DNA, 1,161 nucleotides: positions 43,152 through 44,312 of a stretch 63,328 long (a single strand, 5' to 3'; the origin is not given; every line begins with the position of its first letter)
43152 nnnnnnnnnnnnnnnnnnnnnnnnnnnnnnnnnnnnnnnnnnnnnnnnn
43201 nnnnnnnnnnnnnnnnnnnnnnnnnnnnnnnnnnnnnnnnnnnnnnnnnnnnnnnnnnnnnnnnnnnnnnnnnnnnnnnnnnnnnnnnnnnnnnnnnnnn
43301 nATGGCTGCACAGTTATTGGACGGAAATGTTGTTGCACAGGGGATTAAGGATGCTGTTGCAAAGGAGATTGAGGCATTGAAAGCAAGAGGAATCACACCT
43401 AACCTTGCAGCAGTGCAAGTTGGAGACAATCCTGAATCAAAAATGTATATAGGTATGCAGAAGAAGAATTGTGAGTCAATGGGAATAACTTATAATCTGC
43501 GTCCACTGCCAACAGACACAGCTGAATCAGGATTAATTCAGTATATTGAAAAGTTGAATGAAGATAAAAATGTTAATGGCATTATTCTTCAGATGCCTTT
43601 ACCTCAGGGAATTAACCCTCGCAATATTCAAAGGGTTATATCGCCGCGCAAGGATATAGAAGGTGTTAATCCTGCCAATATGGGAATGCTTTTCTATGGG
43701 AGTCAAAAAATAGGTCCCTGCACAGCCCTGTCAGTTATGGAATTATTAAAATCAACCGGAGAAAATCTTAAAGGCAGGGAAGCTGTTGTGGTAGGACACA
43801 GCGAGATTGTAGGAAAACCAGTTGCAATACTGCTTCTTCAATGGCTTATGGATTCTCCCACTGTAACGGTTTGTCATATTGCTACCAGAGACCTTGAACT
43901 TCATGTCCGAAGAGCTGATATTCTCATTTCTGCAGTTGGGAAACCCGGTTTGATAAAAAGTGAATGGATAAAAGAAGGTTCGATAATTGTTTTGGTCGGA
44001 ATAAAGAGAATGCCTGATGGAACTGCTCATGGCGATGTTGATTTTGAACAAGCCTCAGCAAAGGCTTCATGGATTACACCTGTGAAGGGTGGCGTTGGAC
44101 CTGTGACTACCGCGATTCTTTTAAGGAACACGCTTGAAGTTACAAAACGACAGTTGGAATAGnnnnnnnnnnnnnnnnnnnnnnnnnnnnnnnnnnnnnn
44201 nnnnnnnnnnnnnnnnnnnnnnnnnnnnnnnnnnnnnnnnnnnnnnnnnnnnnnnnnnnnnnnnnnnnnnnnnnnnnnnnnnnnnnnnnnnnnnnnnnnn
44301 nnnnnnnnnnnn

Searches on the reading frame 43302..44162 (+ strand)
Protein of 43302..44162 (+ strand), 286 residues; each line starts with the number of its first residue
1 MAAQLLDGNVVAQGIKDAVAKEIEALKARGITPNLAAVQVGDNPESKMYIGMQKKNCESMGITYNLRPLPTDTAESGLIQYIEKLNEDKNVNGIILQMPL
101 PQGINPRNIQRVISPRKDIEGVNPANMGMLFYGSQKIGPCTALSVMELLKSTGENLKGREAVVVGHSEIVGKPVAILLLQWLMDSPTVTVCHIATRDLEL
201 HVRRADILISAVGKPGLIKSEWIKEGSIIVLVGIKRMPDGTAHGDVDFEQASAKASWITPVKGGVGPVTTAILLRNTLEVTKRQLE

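Call 11: find_encoding_contigs(protein=window:43302-44162:+, flank=10000, max_places=10)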
Protein window:43302-44162:+ (286 aa): 22 contigs read that carry it; 10 places shown.
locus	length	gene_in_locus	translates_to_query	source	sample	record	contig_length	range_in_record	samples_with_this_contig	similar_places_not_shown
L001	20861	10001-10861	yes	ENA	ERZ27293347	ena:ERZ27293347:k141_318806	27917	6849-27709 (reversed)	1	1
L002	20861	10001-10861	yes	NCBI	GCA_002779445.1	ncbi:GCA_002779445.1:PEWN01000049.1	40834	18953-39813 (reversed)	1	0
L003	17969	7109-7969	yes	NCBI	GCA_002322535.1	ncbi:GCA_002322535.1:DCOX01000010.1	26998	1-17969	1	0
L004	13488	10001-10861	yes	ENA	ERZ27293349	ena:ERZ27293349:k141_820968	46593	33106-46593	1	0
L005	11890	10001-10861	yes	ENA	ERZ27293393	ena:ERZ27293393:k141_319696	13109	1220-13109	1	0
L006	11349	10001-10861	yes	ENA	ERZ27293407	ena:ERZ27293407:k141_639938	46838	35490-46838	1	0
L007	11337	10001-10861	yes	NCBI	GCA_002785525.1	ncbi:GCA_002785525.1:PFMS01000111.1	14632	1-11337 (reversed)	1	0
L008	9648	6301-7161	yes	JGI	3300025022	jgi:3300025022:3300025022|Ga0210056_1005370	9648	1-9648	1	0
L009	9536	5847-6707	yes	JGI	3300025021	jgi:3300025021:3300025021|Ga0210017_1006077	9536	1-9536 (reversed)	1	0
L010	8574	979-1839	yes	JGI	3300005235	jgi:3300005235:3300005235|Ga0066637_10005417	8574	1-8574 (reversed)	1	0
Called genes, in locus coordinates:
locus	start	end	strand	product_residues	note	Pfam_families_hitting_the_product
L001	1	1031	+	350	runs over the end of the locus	PF00437:T2SSE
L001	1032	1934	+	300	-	PF00027:cNMP_binding, PF13185:GAF_2, PF01590:GAF (weak), PF13492:GAF_3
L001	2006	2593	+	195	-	PF01408:GFO_IDH_MocA (weak)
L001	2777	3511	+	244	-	PF20582:UPF0758_N, PF04002:RadC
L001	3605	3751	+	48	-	PF18930:DUF5679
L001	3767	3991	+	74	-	-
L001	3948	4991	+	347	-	PF07690:MFS_1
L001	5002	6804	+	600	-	PF00515:TPR_1 (weak), PF13176:TPR_7 (faint), PF13181:TPR_8 (faint), PF13424:TPR_12 (faint), PF13432:TPR_16 (weak), PF00515:TPR_1, PF07719:TPR_2, PF13414:TPR_11 (weak), +5 more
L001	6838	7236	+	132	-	PF02152:FolB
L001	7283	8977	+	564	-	PF01268:FTHFS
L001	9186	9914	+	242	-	PF04961:FTCD_C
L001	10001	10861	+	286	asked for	PF00763:THF_DHG_CYH, PF02882:THF_DHG_CYH_C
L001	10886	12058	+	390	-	PF01408:GFO_IDH_MocA, PF02894:GFO_IDH_MocA_C, PF22685:Gal80p_C-like (faint), PF22725:GFO_IDH_MocA_C3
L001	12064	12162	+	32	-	-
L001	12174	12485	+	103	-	PF10049:DUF2283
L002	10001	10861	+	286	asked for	PF00763:THF_DHG_CYH, PF02882:THF_DHG_CYH_C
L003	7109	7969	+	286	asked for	PF00763:THF_DHG_CYH, PF02882:THF_DHG_CYH_C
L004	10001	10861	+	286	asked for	PF00763:THF_DHG_CYH, PF02882:THF_DHG_CYH_C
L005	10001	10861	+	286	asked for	PF00763:THF_DHG_CYH, PF02882:THF_DHG_CYH_C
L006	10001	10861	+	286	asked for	PF00763:THF_DHG_CYH, PF02882:THF_DHG_CYH_C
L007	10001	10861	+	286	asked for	PF00763:THF_DHG_CYH, PF02882:THF_DHG_CYH_C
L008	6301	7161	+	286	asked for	PF00763:THF_DHG_CYH, PF02882:THF_DHG_CYH_C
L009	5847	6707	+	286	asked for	PF00763:THF_DHG_CYH, PF02882:THF_DHG_CYH_C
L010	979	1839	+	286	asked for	PF00763:THF_DHG_CYH, PF02882:THF_DHG_CYH_C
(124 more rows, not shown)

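Call 39: find_homologous_proteins(query=window:43302-44162:+, max_evalue=1e-60)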
Query window:43302-44162:+ (286 aa): 5701 proteins with E <= 1e-60 among 8000 candidates; the best 120 are listed.
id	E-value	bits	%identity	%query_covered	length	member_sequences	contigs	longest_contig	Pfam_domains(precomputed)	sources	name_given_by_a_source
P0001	2.4e-183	626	100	100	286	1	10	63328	PF02882.26,PF00763.29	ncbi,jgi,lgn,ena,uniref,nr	ncbi:bifunctional 5,10-methylene-tetrahydrofolate dehydrogenase/5,10-methylene-tetrahydrofolate cycl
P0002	2.2e-154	531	84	99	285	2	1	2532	PF02882.26,PF00763.29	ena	-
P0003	2.6e-154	530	81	100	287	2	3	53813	PF02882.26,PF00763.29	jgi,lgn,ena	-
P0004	3.0e-154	530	84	100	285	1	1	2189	PF02882.26,PF00763.29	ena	-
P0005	3.8e-152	523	81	100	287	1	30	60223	PF02882.26,PF00763.29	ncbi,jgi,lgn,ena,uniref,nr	ncbi:bifunctional 5,10-methylene-tetrahydrofolate dehydrogenase/5,10-methylene-tetrahydrofolate cycl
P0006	1.5e-150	518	80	100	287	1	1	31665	PF02882.26,PF00763.29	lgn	-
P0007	6.5e-150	516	80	100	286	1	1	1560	PF02882.26,PF00763.29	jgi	jgi:methylenetetrahydrofolate dehydrogenase (NADP+) / methenyltetrahydrofolate cyclohydrolase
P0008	4.9e-147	507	79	100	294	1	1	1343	PF02882.26,PF00763.29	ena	-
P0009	2.3e-127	442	70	99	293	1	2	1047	PF02882.26,PF00763.29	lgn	-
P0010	7.5e-127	440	69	100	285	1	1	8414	PF02882.26,PF00763.29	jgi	-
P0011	2.3e-103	363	55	99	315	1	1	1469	PF02882.26,PF00763.29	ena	-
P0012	2.7e-101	357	58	99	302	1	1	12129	PF02882.26,PF00763.29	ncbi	ncbi:MAG: bifunctional 5,10-methylenetetrahydrofolate dehydrogenase/5,10-methenyltetrahydrofolate cy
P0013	3.3e-101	356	57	100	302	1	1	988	PF02882.26,PF00763.29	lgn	-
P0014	3.8e-101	356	59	100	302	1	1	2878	PF02882.26,PF00763.29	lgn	-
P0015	5.7e-101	356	57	99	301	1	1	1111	PF02882.26,PF00763.29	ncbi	-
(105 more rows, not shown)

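Call 41: find_encoding_contigs(protein=P0005, flank=10000, max_places=2)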
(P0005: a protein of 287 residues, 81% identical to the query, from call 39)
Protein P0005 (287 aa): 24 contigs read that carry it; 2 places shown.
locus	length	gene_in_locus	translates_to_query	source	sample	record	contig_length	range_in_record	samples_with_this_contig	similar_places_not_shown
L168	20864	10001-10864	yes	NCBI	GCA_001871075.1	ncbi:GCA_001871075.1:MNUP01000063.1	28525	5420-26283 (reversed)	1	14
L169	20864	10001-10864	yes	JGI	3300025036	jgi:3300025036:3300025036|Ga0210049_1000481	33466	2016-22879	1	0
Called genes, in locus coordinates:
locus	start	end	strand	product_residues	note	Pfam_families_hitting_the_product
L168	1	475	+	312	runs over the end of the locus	PF00756:Esterase, PF12697:Abhydrolase_6 (weak), PF00326:Peptidase_S9 (weak), PF12146:Hydrolase_4 (weak)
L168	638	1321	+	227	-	PF20582:UPF0758_N, PF04002:RadC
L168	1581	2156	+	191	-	-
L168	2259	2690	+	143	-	PF02229:PC4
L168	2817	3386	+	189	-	PF08531:Bac_rhamnosid_N (faint)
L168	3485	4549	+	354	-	PF08240:ADH_N, PF00107:ADH_zinc_N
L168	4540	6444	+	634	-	PF13432:TPR_16, PF13414:TPR_11 (weak), PF13431:TPR_17 (weak), PF14559:TPR_19, PF00515:TPR_1, PF07719:TPR_2 (weak), PF13432:TPR_16, PF00515:TPR_1 (weak), +11 more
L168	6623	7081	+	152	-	PF02915:Rubrerythrin (faint)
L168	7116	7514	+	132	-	PF02152:FolB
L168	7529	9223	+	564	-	PF01268:FTHFS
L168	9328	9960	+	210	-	PF04961:FTCD_C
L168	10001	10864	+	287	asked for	PF00763:THF_DHG_CYH, PF02882:THF_DHG_CYH_C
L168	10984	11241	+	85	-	-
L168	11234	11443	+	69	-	PF15919:HicB_lk_antitox, PF21748:UPF0150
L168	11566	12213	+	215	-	PF25575:TPR_BSK1_C (faint), PF13174:TPR_6 (faint), PF13431:TPR_17 (faint), PF13424:TPR_12 (faint), PF00515:TPR_1, PF07719:TPR_2, PF13181:TPR_8 (weak), PF13414:TPR_11, +3 more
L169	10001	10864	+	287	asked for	PF00763:THF_DHG_CYH, PF02882:THF_DHG_CYH_C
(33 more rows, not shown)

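Call 42: find_encoding_contigs(protein=P0003, flank=10000, max_places=2)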
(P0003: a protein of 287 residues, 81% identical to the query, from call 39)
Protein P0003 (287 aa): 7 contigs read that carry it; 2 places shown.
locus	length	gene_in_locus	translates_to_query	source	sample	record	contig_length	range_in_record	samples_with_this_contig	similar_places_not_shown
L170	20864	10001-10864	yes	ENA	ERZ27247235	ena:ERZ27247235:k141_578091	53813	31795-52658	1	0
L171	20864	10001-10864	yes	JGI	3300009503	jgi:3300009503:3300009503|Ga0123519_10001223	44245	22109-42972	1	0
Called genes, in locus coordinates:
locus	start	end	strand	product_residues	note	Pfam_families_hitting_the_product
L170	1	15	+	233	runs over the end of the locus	PF20582:UPF0758_N, PF04002:RadC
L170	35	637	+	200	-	-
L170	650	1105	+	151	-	PF02229:PC4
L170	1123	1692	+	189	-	PF02837:Glyco_hydro_2_N (faint), PF08531:Bac_rhamnosid_N (faint)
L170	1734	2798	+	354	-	PF08240:ADH_N, PF13602:ADH_zinc_N_2 (faint), PF00107:ADH_zinc_N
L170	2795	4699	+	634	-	PF00515:TPR_1 (weak), PF12895:ANAPC3 (weak), PF13431:TPR_17 (weak), PF14559:TPR_19, PF00515:TPR_1, PF07719:TPR_2, PF13414:TPR_11, PF13432:TPR_16, +9 more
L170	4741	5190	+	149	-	PF02915:Rubrerythrin (faint)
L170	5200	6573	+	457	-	PF17767:NAPRTase_N, PF02749:QRPTase_N (faint), PF01729:QRPTase_C (weak), PF04095:NAPRTase, PF17956:NAPRTase_C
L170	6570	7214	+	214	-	PF00857:Isochorismatase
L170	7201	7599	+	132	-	PF02152:FolB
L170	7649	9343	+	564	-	PF01268:FTHFS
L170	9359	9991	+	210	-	PF04961:FTCD_C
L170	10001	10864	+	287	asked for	PF00763:THF_DHG_CYH, PF02882:THF_DHG_CYH_C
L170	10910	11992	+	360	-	PF01208:URO-D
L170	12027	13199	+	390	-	PF01408:GFO_IDH_MocA, PF02894:GFO_IDH_MocA_C, PF22725:GFO_IDH_MocA_C3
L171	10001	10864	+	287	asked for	PF00763:THF_DHG_CYH, PF02882:THF_DHG_CYH_C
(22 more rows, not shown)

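Call 43: find_encoding_contigs(protein=P0002, flank=3000, max_places=2)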
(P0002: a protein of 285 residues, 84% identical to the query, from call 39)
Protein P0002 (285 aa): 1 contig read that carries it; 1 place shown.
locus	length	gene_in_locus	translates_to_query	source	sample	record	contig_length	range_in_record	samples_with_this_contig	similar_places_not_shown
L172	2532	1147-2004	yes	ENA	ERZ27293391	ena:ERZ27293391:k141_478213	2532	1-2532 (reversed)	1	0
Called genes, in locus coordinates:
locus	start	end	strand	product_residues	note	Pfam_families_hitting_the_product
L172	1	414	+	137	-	?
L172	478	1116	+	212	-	PF04961:FTCD_C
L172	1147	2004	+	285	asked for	PF00763:THF_DHG_CYH, PF02882:THF_DHG_CYH_C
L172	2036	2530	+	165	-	?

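Call 44: find_encoding_contigs(protein=P0010, flank=9000, max_places=2)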
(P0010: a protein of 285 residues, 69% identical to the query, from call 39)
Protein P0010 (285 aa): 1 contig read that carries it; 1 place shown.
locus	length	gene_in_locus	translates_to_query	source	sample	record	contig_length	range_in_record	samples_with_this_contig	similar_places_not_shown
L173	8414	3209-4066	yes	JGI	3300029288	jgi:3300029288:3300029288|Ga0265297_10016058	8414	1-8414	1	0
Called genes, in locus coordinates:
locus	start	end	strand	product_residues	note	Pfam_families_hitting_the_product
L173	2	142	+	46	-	?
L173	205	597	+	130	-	PF02152:FolB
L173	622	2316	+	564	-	PF01268:FTHFS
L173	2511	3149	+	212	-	PF04961:FTCD_C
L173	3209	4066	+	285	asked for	PF00763:THF_DHG_CYH, PF02882:THF_DHG_CYH_C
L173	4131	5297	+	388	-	PF01408:GFO_IDH_MocA, PF03447:NAD_binding_3 (faint), PF22725:GFO_IDH_MocA_C3, PF02894:GFO_IDH_MocA_C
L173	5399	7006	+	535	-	PF00682:HMGL-like, PF22617:HCS_D2, PF08502:LeuA_dimer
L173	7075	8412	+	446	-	?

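Call 66: find_encoding_contigs(protein=P0004, flank=1500, max_places=1)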
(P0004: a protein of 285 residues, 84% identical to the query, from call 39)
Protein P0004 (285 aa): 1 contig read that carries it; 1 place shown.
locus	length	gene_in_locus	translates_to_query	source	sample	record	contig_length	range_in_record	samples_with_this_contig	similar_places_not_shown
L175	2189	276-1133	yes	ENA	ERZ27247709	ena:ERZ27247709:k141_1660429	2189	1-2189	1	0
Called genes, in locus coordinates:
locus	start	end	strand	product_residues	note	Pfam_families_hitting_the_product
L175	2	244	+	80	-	?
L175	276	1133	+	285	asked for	PF00763:THF_DHG_CYH, PF02882:THF_DHG_CYH_C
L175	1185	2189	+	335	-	?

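Call 67: find_encoding_contigs(protein=P0006, flank=8000, max_places=1)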
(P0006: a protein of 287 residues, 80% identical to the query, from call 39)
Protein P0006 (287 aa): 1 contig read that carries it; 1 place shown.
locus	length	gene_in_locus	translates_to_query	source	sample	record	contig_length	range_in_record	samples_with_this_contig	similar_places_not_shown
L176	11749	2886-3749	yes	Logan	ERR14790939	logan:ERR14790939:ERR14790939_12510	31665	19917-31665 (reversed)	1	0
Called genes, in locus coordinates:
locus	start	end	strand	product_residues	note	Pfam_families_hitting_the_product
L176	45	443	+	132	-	PF02152:FolB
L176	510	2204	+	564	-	PF01268:FTHFS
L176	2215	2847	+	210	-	PF04961:FTCD_C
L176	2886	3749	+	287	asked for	PF00763:THF_DHG_CYH, PF02882:THF_DHG_CYH_C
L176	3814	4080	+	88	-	-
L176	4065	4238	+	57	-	-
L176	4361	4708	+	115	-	PF22725:GFO_IDH_MocA_C3 (weak)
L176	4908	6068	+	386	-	PF01408:GFO_IDH_MocA, PF03447:NAD_binding_3 (weak), PF22725:GFO_IDH_MocA_C3, PF02894:GFO_IDH_MocA_C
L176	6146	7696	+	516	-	PF00682:HMGL-like, PF22617:HCS_D2, PF08502:LeuA_dimer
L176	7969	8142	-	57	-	-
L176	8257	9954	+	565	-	-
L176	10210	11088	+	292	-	PF13623:SurA_N_2, PF13624:SurA_N_3, PF13145:Rotamase_2, PF13616:Rotamase_3, PF00639:Rotamase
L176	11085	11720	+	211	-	PF13623:SurA_N_2, PF13624:SurA_N_3, PF09312:SurA_N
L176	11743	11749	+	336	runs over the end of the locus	PF04166:PdxA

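Call 68: find_encoding_contigs(protein=P0008, flank=1500, max_places=1)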
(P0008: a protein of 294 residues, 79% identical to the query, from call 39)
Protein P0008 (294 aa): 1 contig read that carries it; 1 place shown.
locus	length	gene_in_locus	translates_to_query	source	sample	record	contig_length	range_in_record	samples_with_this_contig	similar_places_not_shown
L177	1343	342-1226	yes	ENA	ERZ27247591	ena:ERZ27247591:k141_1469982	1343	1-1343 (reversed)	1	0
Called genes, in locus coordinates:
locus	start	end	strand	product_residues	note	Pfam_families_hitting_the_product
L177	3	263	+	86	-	?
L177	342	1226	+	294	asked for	PF00763:THF_DHG_CYH, PF02882:THF_DHG_CYH_C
